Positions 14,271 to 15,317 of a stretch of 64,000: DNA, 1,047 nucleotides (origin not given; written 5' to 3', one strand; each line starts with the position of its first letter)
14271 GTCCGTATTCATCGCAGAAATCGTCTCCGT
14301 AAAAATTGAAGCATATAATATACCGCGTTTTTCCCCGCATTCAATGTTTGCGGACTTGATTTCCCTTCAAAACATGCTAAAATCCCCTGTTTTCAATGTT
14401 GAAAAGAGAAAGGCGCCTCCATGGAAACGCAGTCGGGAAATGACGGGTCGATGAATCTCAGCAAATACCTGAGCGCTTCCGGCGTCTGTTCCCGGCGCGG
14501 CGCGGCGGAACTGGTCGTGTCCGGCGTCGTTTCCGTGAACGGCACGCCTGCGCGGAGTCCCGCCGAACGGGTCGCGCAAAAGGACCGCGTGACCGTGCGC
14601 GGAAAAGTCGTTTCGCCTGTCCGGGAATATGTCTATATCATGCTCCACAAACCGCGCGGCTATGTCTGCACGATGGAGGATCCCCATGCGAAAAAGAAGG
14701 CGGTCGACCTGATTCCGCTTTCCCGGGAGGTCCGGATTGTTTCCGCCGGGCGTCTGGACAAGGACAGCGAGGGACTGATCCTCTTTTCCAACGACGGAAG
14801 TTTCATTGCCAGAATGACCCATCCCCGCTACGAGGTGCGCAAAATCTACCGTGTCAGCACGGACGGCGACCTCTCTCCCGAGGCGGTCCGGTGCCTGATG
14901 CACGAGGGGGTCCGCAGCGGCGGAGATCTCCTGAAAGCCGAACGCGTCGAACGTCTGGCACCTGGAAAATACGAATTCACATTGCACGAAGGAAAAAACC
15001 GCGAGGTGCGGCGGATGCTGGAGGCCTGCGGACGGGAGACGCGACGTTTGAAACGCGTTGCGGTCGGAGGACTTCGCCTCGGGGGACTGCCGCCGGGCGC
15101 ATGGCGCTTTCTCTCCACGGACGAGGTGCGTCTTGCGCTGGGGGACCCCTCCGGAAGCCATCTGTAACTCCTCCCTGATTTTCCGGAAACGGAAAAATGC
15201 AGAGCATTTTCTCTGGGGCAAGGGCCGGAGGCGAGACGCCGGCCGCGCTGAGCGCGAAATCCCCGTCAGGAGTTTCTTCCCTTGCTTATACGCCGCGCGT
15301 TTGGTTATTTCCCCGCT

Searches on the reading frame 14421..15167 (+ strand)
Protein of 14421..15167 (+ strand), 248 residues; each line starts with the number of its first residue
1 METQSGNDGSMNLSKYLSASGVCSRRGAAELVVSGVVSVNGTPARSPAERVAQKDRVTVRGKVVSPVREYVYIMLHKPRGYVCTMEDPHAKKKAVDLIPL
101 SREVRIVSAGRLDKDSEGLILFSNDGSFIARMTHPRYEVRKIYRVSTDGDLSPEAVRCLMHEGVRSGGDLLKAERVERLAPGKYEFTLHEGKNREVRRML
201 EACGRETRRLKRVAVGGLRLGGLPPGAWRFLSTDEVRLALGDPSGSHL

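Call 40: search_protein_families(library=pfam, proteins=[window:14421-15167:+])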
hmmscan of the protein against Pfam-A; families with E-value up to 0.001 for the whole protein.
window:14421-15167:+ (248 aa): 2 families
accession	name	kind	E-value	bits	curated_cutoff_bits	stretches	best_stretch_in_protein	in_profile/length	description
PF00849.27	PseudoU_synth_2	-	6.8e-20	72.3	26.8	1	72-202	2-152/152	RNA pseudouridylate synthase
PF01479.30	S4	-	3.4e-08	33.5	22.8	1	13-57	3-48/48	S4 domain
